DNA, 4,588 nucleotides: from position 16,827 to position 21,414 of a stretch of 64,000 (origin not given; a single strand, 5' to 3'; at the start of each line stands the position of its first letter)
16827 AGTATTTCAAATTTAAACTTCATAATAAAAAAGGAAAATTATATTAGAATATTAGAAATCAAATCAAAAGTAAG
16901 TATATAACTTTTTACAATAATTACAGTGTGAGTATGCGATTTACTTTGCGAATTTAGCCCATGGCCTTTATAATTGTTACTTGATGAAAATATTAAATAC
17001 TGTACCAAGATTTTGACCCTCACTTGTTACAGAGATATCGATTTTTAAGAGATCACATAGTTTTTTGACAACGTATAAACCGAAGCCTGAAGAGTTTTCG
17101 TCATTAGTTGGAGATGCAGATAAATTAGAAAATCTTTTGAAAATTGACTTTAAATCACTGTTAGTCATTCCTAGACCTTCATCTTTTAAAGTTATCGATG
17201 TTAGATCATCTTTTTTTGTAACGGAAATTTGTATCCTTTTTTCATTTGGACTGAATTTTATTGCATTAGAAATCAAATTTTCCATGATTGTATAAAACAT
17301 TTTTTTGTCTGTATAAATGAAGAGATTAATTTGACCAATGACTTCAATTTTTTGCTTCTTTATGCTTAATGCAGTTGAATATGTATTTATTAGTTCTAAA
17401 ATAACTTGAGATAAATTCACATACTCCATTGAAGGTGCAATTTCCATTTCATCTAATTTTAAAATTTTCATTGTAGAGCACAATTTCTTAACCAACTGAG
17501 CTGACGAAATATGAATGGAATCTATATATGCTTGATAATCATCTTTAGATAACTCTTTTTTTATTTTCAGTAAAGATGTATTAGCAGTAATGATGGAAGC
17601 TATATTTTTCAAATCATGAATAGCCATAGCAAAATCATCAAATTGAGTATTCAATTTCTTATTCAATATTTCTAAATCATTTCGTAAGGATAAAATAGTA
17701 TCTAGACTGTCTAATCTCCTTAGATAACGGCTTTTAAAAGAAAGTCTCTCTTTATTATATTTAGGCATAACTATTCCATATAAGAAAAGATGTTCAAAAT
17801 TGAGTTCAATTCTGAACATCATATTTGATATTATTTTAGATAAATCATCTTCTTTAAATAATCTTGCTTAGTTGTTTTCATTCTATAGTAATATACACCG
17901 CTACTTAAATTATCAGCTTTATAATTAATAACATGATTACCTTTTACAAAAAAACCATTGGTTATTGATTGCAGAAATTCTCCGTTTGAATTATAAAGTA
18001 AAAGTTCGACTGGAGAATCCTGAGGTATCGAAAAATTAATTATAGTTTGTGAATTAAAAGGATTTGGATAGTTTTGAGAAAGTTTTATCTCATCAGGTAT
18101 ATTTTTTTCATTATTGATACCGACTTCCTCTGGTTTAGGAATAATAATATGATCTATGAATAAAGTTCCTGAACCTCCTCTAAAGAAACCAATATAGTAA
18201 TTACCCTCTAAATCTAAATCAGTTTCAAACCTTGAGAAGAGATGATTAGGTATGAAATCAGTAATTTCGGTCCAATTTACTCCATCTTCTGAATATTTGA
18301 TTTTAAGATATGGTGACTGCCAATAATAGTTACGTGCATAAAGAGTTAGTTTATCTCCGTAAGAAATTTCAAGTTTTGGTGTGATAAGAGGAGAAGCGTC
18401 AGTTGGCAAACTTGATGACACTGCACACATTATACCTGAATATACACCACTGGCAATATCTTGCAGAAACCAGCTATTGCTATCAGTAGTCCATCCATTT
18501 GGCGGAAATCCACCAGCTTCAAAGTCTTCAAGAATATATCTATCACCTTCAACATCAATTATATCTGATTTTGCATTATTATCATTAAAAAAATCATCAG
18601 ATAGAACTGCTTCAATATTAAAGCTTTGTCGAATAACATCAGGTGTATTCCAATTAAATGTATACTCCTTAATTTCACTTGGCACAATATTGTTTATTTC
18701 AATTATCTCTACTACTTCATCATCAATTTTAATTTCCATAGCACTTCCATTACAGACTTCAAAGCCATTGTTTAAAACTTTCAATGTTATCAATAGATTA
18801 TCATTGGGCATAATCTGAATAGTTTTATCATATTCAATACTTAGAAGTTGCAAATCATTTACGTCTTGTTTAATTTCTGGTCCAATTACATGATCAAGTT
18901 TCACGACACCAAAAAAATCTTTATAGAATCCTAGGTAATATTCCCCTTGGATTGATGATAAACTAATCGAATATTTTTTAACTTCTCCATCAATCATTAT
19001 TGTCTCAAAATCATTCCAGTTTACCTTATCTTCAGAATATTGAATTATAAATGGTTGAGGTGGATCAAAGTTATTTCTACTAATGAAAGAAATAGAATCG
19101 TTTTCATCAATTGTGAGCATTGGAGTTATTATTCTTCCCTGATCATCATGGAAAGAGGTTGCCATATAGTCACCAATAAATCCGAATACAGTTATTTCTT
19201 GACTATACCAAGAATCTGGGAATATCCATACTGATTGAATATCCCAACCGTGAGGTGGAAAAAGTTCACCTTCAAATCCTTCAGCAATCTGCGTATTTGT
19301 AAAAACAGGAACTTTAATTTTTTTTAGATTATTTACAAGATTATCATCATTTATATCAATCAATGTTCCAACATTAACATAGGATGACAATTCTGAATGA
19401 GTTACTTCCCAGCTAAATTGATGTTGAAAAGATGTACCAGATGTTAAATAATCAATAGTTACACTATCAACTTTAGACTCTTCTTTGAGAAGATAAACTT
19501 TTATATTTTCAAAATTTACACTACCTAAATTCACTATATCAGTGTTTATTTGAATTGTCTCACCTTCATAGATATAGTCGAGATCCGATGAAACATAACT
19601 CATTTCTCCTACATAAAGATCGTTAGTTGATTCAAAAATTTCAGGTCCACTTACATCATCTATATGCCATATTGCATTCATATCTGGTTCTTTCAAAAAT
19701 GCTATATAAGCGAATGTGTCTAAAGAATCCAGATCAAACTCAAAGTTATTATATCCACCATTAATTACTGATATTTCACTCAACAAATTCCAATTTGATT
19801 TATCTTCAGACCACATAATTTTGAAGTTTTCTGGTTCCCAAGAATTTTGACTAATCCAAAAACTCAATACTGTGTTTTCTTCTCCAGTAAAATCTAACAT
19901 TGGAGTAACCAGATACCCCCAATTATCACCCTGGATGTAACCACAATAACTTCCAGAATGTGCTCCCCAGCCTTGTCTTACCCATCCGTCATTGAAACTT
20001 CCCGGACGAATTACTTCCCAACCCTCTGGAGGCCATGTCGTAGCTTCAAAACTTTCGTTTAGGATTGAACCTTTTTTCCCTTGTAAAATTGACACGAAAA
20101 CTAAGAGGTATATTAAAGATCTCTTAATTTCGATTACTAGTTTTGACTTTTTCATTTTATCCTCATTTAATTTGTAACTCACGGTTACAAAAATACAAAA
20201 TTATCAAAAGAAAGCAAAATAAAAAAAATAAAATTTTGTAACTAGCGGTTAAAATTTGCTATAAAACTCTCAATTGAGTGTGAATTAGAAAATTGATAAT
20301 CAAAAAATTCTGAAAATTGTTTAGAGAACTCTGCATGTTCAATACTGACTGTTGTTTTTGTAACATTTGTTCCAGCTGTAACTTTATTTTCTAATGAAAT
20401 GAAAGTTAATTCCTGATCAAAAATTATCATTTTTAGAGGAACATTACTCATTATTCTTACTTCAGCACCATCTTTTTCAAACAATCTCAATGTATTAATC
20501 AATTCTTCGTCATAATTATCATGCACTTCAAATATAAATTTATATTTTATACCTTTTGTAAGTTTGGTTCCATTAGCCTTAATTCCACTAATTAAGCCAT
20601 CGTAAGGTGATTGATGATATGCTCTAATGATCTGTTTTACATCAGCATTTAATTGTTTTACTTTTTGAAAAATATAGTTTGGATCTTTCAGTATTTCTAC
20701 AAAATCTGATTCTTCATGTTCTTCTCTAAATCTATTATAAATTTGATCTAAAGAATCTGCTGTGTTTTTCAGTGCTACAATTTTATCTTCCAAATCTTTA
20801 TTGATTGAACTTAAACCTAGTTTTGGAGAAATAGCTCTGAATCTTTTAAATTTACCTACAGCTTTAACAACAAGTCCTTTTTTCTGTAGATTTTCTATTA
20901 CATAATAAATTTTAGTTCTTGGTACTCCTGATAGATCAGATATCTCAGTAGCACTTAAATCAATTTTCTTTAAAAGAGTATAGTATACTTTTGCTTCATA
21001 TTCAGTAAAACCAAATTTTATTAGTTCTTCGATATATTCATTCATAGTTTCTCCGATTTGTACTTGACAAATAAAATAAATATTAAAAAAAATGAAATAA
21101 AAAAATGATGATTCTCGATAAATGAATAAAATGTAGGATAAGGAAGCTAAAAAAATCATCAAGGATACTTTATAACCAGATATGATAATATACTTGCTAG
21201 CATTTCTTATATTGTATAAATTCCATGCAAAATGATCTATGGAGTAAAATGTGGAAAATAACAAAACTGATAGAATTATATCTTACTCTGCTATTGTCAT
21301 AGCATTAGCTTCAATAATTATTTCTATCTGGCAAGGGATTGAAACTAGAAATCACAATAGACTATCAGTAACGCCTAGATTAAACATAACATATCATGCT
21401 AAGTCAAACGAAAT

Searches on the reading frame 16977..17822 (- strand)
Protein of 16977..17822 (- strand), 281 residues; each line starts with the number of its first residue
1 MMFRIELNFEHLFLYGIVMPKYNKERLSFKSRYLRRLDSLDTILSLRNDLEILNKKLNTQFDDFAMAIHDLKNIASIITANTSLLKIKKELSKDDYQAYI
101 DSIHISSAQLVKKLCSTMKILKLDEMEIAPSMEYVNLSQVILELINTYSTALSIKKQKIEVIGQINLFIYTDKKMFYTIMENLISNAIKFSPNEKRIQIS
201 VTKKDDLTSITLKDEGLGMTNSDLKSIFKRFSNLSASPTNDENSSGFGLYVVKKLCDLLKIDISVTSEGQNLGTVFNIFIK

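Call 14: search_protein_families(library=ncbifam, proteins=[window:16977-17822:-], max_evalue=0.00001)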
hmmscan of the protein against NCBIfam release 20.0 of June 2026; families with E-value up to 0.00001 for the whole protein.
window:16977-17822:- (281 aa): 58 families (the best 25 are shown)
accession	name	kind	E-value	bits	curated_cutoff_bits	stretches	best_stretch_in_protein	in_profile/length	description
NF046044.1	PnpS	equivalog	4.7e-29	101.6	400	1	37-280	147-389/390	two-component system histidine kinase PnpS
NF041832.1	near_NosP_CTERM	subfamily_domain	4.4e-26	91.8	400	1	88-279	34-222/370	NahK/ErcS family hybrid sensor histidine kinase/response regulator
NF008312.0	PRK11100.1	equivalog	1.7e-24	86.5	356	1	67-268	263-461/477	two-component system sensor histidine kinase CreC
TIGR02966.1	phoR_proteo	equivalog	2e-24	86.2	334.2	1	43-278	97-331/333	phosphate regulon sensor histidine kinase PhoR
NF047874.1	MASE3_PAS_HK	subfamily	3.2e-24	85.7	560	1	55-278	395-621/655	MASE3 domain-containing sensor histidine kinase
NF041735.1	hist_kin_RppB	equivalog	9e-24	84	400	1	65-278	221-435/438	two-component system sensor histidine kinase RppB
NF033092.0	HK_WalK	equivalog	2e-23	82.9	725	1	118-279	430-591/594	cell wall metabolism sensor histidine kinase WalK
NF033091.0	HK_VanS_ACDEFG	equivalog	2.1e-22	79.6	400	1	68-278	82-290/293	vancomycin resistance histidine kinase VanS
NF045595.1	HK_scytonemin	equivalog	4.9e-21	74.8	865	1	64-279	419-632/637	scytonemin biosynthesis sensor histidine kinase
TIGR01386.1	cztS_silS_copS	subfamily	8.9e-21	74.4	292.55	1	69-269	250-447/457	heavy metal sensor histidine kinase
NF047405.1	SensHisKinSapS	equivalog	1.5e-20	73.9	550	1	123-279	176-330/341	two-component system sensor histidine kinase SapS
NF047465.1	hybrid_HK_LvrA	exception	1.6e-20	72.8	1200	1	21-279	169-419/819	hybrid histidine kinase/response regulator LvrA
NF041947.1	LuxQ_Vibrio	equivalog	1e-18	66.7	1200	1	87-280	497-694/843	quorum-sensing autoinducer 2 sensor kinase/phosphatase LuxQ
NF006800.0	PRK09303.1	equivalog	3.8e-18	65.6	342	1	36-276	127-371/383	histidine kinase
NF052314.1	T9SS_HK_PorY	subfamily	1.5e-17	63.8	350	1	69-266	220-406/418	PorY family sensor histidine kinase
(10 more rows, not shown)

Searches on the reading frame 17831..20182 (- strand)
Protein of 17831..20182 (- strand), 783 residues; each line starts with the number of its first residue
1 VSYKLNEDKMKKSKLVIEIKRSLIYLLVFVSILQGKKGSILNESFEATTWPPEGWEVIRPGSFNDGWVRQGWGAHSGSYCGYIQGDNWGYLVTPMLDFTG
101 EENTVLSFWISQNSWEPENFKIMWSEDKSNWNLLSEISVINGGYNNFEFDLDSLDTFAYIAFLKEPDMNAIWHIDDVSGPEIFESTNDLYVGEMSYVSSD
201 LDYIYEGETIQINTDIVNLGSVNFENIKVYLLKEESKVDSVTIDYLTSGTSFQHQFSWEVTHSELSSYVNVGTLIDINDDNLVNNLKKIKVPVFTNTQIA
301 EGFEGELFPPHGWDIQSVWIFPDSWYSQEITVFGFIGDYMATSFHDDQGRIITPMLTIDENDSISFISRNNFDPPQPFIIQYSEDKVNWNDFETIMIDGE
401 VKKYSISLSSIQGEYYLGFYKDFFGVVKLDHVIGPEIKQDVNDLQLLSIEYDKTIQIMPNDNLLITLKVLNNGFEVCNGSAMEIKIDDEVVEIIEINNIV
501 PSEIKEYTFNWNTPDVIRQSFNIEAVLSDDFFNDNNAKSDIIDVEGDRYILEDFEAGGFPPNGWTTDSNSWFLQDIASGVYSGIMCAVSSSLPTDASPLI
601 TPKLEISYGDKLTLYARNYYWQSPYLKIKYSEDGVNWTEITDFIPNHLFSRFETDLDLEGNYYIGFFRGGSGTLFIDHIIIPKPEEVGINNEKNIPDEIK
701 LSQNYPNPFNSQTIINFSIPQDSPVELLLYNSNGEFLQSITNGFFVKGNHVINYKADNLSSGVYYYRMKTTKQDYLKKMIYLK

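Call 14: search_protein_families(library=ncbifam, proteins=[window:17831-20182:-], max_evalue=0.00001)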
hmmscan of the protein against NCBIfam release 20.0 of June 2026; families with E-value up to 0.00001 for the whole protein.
window:17831-20182:- (783 aa): 2 families
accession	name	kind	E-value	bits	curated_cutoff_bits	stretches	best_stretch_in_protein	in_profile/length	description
NF038128.1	choice_anch_J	domain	1.6e-23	83.7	30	1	41-178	2-161/162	choice-of-anchor J domain-containing protein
TIGR04183.1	Por_Secre_tail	domain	2.1e-07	30.8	23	1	705-780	2-70/72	T9SS type A sorting domain-containing protein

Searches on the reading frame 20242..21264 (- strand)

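Call 14: search_protein_families(library=ncbifam, proteins=[window:20242-21264:-], max_evalue=0.00001)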
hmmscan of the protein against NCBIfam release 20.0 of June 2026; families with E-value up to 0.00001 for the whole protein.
window:20242-21264:- (340 aa): 4 families
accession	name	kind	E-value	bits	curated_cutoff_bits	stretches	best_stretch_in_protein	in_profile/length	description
NF047390.1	TransRegTrmBL1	equivalog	1.6e-15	56.9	650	1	75-172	4-101/341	HTH-type sugar sensing transcriptional regulator TrmBL1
NF040851.1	tran_reg_TrmB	equivalog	1.3e-13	50.9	600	1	74-168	4-98/338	HTH-type sugar-sensing transcriptional regulator TrmB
NF041141.1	tran_reg_TrmBL2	equivalog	9.4e-11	41.7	530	1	74-162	6-92/264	HTH-type transcriptional regulator TrmBL2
NF047392.1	TransRegTrmBHalo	equivalog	6.6e-10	38.5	500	1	77-167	8-99/349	HTH-type sugar sensing transcriptional regulator TrmB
